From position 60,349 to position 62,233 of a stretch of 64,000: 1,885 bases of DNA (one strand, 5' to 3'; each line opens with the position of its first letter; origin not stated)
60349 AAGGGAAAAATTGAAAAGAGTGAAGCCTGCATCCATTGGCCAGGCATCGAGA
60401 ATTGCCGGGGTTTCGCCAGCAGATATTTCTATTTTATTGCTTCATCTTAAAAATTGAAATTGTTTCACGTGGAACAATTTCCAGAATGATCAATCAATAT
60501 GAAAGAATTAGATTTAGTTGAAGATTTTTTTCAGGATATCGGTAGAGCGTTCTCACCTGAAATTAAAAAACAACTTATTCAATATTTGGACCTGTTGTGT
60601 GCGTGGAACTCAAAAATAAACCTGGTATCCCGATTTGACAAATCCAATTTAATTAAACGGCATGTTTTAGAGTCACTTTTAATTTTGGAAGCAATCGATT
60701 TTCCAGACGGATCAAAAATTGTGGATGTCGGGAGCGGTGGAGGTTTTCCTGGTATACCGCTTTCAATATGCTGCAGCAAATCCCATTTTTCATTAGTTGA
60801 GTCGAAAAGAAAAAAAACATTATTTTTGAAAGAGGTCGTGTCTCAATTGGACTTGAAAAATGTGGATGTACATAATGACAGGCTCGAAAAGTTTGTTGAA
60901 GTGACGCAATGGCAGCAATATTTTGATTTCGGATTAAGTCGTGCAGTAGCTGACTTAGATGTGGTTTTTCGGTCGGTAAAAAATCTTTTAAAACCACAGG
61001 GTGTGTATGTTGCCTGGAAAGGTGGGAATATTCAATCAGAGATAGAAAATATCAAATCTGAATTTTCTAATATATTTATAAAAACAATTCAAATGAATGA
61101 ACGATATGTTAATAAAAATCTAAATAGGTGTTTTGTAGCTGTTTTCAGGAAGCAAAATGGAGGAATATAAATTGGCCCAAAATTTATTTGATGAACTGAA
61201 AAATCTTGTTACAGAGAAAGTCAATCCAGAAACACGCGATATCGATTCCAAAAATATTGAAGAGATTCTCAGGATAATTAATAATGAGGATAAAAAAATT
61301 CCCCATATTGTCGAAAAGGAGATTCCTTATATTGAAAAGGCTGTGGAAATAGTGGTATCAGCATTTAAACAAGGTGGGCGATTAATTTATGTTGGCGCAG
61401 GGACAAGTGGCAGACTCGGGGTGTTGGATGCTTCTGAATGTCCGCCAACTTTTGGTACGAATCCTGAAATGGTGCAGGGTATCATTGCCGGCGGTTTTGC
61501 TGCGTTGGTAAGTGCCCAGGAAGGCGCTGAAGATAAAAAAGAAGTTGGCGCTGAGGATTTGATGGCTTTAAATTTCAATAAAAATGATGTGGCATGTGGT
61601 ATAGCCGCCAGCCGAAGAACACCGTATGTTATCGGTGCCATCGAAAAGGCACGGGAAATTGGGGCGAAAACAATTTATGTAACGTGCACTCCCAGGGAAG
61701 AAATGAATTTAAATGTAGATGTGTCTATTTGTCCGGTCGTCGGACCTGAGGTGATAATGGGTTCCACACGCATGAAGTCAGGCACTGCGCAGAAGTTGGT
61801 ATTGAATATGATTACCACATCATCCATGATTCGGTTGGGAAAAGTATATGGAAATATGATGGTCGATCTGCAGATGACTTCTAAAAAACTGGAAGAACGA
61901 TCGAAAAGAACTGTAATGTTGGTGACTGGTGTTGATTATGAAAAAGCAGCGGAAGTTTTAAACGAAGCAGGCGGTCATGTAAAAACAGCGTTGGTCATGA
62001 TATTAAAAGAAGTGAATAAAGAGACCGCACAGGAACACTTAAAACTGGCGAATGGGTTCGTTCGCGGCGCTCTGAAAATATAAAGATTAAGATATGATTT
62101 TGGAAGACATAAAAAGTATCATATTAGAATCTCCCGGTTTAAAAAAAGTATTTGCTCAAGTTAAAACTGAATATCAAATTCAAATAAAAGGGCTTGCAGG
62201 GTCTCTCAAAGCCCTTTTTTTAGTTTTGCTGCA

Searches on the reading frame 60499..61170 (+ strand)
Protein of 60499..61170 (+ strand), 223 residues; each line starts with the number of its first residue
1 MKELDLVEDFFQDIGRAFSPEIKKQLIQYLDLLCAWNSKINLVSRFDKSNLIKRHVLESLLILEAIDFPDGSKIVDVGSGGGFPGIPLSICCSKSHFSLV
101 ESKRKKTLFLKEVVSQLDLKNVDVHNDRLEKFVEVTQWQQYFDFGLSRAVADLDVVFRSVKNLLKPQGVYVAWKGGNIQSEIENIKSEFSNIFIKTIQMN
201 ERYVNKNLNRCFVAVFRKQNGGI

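Call 5: search_protein_families(library=ncbifam, proteins=[window:60499-61170:+])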
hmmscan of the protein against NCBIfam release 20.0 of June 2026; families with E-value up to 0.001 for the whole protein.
window:60499-61170:+ (223 aa): 3 families
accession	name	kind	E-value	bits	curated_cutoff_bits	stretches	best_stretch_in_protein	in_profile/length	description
TIGR00138.1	rsmG_gidB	equivalog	8.2e-47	159.2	99.5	1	27-201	2-171/183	16S rRNA (guanine(527)-N(7))-methyltransferase RsmG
NF005640.0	PRK07402.1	equivalog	1.2e-05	24.9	219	1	59-216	32-185/200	precorrin-6Y C5,15-methyltransferase subunit CbiT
TIGR02469.1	CbiT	equivalog_domain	0.00024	21.3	78.3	1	61-130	10-79/124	precorrin-6Y C5,15-methyltransferase (decarboxylating) subunit CbiT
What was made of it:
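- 60499..61170 (+): rsmG/gidB (context gene downstream of parS-2). TIGR00138, E = 8.2e-47 (call 5).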

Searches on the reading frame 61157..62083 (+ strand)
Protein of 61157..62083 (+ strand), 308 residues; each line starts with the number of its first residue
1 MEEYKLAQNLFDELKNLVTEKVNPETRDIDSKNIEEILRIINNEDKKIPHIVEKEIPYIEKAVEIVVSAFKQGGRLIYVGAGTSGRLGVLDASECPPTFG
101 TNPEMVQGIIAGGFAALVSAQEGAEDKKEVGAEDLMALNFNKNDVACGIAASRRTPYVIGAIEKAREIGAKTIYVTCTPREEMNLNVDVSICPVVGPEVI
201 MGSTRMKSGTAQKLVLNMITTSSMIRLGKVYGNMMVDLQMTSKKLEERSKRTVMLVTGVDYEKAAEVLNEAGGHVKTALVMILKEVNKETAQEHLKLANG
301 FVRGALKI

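Call 5: search_protein_families(library=ncbifam, proteins=[window:61157-62083:+])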
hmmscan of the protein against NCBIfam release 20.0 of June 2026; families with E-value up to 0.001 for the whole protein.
window:61157-62083:+ (308 aa): 6 families
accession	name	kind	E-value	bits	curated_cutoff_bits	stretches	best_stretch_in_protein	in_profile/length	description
NF003915.0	PRK05441.1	subfamily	1.6e-125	418.1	168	1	13-307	2-296/300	N-acetylmuramic acid 6-phosphate etherase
NF009222.0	PRK12570.1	subfamily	2.5e-122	407.5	255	1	8-307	4-303/307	N-acetylmuramic acid 6-phosphate etherase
TIGR00274.1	TIGR00274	equivalog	3.3e-116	387.4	302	1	17-306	1-290/291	N-acetylmuramic acid 6-phosphate etherase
NF001628.0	PRK00414.1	equivalog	9.2e-08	31.9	265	1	53-192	24-161/192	D-sedoheptulose 7-phosphate isomerase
NF002805.0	PRK02947.1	subfamily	6e-06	25.6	135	1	42-178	9-143/247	sugar isomerase domain-containing protein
TIGR00441.1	gmhA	equivalog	8.9e-05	22.6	209.45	1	64-191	2-128/154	D-sedoheptulose 7-phosphate isomerase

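Call 34: find_encoding_contigs(protein=window:61157-62083:+, flank=10000, max_places=4)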
Protein window:61157-62083:+ (308 aa): 1 contig read that carries it; 1 place shown.
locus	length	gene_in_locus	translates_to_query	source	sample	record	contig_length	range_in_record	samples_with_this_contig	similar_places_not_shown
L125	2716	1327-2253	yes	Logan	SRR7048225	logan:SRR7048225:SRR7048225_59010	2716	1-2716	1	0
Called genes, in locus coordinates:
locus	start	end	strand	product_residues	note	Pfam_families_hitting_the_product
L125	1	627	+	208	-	?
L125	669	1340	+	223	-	PF02527:GidB, PF13847:Methyltransf_31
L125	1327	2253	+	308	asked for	PF13580:SIS_2, PF22198:GKRP_SIS_2 (weak), PF22645:GKRP_SIS_N, PF01380:SIS (faint)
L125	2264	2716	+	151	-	?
